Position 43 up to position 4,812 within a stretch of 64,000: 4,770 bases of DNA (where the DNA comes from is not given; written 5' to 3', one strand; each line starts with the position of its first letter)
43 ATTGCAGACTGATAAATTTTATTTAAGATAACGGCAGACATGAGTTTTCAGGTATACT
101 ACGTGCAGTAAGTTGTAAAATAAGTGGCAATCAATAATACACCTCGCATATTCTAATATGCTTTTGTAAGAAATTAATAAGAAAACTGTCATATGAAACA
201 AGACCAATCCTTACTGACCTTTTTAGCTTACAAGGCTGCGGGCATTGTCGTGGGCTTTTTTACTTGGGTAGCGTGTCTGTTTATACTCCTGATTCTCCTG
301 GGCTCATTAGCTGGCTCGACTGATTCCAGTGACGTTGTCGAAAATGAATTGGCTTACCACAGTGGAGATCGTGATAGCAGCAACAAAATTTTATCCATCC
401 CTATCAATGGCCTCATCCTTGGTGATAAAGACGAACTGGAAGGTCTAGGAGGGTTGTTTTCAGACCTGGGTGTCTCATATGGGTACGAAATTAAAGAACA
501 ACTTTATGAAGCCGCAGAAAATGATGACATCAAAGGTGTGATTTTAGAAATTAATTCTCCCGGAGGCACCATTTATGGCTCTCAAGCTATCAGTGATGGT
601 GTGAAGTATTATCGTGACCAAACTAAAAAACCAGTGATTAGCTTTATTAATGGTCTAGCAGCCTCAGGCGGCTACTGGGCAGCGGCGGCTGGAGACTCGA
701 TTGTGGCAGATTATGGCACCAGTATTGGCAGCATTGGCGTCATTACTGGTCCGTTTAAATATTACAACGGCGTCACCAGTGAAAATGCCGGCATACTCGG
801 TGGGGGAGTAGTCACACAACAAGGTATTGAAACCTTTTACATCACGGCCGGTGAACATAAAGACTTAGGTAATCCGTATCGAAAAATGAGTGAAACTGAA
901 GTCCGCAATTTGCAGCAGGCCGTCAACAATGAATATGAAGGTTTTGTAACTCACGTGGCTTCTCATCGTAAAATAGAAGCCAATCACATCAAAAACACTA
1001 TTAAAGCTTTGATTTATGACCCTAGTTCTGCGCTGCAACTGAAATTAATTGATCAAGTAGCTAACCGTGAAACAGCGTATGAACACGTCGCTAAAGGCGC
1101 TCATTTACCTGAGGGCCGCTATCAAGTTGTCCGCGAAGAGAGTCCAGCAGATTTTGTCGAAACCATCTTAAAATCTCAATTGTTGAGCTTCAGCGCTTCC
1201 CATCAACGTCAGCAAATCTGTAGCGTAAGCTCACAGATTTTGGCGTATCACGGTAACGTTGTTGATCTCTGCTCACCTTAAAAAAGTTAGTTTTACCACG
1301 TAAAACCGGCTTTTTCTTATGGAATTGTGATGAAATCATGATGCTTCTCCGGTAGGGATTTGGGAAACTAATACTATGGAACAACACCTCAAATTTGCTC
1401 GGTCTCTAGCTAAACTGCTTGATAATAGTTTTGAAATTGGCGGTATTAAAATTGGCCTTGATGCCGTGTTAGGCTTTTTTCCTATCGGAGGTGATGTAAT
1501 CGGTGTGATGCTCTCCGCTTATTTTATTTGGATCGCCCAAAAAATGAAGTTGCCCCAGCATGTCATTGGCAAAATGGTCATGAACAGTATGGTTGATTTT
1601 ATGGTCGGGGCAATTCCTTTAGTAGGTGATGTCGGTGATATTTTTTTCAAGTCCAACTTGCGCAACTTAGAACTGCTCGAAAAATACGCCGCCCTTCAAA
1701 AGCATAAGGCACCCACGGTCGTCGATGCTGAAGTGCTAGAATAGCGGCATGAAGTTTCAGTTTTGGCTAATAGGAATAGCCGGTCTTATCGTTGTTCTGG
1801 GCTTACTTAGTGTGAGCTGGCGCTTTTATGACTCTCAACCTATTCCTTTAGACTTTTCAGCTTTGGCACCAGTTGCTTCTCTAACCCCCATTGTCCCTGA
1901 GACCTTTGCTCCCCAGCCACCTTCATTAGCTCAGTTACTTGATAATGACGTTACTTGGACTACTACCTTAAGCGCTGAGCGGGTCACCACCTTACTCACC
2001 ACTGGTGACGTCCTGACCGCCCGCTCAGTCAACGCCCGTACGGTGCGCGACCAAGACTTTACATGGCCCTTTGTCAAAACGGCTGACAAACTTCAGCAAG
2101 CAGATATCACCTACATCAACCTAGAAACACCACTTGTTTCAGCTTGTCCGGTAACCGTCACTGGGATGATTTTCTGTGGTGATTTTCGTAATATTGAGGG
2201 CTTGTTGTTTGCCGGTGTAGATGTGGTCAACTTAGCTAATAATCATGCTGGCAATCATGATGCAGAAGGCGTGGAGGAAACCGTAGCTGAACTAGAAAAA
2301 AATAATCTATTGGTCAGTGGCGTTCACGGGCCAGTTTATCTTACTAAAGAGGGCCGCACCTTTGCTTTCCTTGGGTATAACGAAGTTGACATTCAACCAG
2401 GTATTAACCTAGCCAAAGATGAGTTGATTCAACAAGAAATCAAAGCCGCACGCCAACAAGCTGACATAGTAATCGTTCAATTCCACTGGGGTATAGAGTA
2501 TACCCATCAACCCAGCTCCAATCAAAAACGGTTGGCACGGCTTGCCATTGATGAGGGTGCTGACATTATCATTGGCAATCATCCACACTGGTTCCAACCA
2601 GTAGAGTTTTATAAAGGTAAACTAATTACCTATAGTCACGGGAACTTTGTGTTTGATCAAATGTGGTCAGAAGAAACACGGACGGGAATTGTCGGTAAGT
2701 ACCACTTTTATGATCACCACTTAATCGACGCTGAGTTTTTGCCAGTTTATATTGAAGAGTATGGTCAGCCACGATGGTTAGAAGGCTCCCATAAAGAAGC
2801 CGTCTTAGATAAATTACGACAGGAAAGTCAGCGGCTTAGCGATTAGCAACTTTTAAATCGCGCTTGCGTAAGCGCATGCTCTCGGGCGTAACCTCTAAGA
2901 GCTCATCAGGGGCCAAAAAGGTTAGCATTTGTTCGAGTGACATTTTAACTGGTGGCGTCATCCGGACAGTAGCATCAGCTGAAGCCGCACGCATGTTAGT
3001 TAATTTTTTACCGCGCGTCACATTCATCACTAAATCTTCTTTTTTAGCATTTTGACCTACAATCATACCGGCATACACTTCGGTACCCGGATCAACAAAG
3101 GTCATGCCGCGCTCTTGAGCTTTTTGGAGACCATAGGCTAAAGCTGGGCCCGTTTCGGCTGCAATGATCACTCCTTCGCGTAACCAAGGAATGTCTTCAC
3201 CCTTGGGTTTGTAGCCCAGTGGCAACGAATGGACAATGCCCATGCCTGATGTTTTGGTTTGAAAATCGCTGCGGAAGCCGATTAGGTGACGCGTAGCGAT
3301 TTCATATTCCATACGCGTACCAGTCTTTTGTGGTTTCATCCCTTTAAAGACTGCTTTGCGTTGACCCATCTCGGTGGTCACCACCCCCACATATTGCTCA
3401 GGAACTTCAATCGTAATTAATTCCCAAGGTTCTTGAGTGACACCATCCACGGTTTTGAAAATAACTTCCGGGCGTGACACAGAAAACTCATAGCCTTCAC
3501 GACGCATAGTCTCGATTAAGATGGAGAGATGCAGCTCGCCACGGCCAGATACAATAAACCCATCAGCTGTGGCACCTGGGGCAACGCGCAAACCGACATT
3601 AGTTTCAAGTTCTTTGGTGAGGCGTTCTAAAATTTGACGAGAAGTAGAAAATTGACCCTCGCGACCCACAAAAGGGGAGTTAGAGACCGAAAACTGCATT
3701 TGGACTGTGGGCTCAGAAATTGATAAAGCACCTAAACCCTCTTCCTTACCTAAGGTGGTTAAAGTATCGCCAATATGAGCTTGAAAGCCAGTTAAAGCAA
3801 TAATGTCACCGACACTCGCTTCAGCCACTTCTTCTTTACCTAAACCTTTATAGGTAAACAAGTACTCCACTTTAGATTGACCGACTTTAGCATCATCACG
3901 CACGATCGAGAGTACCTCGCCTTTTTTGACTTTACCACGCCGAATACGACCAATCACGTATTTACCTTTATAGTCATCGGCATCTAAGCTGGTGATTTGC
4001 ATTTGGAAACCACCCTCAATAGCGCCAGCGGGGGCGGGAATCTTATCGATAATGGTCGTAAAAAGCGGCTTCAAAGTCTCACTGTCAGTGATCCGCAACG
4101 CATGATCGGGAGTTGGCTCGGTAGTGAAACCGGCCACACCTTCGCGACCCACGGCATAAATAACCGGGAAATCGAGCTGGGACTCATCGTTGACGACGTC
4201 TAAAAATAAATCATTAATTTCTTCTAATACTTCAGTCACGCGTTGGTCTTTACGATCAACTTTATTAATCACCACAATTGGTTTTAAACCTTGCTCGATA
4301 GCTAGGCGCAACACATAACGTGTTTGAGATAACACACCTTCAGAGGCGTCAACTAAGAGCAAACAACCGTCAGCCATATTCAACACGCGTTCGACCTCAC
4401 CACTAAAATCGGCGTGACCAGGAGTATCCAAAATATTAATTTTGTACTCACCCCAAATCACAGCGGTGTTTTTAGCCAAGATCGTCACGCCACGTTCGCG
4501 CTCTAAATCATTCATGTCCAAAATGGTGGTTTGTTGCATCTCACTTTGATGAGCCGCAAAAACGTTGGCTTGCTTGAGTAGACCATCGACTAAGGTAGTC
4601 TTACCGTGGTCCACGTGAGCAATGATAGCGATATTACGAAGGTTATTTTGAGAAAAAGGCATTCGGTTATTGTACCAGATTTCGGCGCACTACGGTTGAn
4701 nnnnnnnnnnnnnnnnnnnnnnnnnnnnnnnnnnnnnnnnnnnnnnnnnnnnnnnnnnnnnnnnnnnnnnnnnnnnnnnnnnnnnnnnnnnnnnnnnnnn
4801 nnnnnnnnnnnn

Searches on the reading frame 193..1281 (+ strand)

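Call 74: search_protein_families(library=ncbifam, proteins=[window:193-1281:+], max_evalue=1e-20)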
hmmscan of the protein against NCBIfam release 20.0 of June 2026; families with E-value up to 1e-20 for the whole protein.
window:193-1281:+ (362 aa): 3 families
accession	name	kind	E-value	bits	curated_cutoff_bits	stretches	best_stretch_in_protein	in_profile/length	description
TIGR00706.1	SppA_dom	equivalog_domain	8.3e-46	156.2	155.45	1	98-301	17-205/208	signal peptide peptidase SppA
TIGR00705.1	SppA_67K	equivalog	8.4e-33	113.5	311.45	1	59-330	306-551/590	signal peptide peptidase SppA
NF008195.0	PRK10949.1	equivalog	3.9e-23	81.5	746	1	93-328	345-563/618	signal peptide peptidase SppA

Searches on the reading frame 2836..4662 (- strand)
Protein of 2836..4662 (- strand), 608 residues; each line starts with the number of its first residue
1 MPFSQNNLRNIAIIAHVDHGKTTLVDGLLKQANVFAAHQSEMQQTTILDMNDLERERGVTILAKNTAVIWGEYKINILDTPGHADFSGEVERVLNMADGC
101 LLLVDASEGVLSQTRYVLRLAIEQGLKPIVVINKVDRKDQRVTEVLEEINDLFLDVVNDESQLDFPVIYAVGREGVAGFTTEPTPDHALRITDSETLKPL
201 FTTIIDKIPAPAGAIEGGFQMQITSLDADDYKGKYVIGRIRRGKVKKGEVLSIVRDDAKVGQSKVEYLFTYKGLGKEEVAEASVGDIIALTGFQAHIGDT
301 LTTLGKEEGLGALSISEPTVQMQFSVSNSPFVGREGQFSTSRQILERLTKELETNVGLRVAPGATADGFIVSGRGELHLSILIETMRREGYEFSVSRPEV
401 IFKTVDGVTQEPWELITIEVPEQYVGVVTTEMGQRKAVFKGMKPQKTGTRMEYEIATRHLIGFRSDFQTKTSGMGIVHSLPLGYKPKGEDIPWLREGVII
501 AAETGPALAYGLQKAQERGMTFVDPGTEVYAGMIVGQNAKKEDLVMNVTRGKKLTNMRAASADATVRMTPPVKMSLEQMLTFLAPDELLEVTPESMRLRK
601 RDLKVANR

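Call 74: search_protein_families(library=ncbifam, proteins=[window:2836-4662:-], max_evalue=1e-20)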
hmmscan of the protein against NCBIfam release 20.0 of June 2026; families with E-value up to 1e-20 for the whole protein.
window:2836-4662:- (608 aa): 24 families
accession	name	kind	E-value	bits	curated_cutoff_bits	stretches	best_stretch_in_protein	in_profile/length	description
TIGR01394.1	TypA_BipA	equivalog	5.9e-236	784.3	757.3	1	8-607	1-591/594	translational GTPase TypA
NF007583.0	PRK10218.1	equivalog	1.2e-191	637.9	1260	1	6-606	3-595/607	ribosome-dependent GTPase TypA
TIGR00484.1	EF-G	equivalog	1.1e-54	185.8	659.4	1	5-151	7-153/691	elongation factor G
NF009381.0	PRK12740.1-5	subfamily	6.3e-54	183.5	583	1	4-153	5-154/692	elongation factor G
TIGR00490.1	aEF-2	equivalog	6.6e-53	179.9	738.45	1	5-162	16-175/720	elongation factor EF-2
TIGR01393.1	lepA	equivalog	9.8e-51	172.8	533.9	1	7-152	2-149/595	translation elongation factor 4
NF012153.1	tet_protect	equivalog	6.1e-44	150.3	775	1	10-153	2-145/614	tetracycline resistance ribosomal protection protein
NF009891.0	PRK13351.1-1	equivalog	3.4e-41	141.6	597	1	3-154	4-155/681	elongation factor G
NF000120.3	47473_otr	exception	1e-37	130.1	900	1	10-153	4-147/608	tetracycline resistance ribosomal protection protein Otr(A)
NF009377.1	PRK12740.1-1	equivalog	9.5e-34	116.8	890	1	5-157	10-162/700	elongation factor G-like protein EF-G2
NF033148.1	tet_protect_M_W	exception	1.3e-32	112.9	1100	1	8-152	3-147/639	TetM/TetW/TetO/TetS family tetracycline resistance ribosomal protection protein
NF001964.0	PRK00741.1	equivalog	1.4e-32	112.9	473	1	8-152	12-160/529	peptide chain release factor 3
NF058620.1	EFG2_Bacteroid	exception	3.1e-29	101.9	1000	1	4-167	5-165/717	elongation factor G2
NF012155.1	tet_protect_M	exception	1.2e-28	99.8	1420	1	9-151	4-146/639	tetracycline resistance ribosomal protection protein Tet(M)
NF009379.0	PRK12740.1-3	equivalog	2.4e-28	99.1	513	0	5-151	5-151/674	elongation factor G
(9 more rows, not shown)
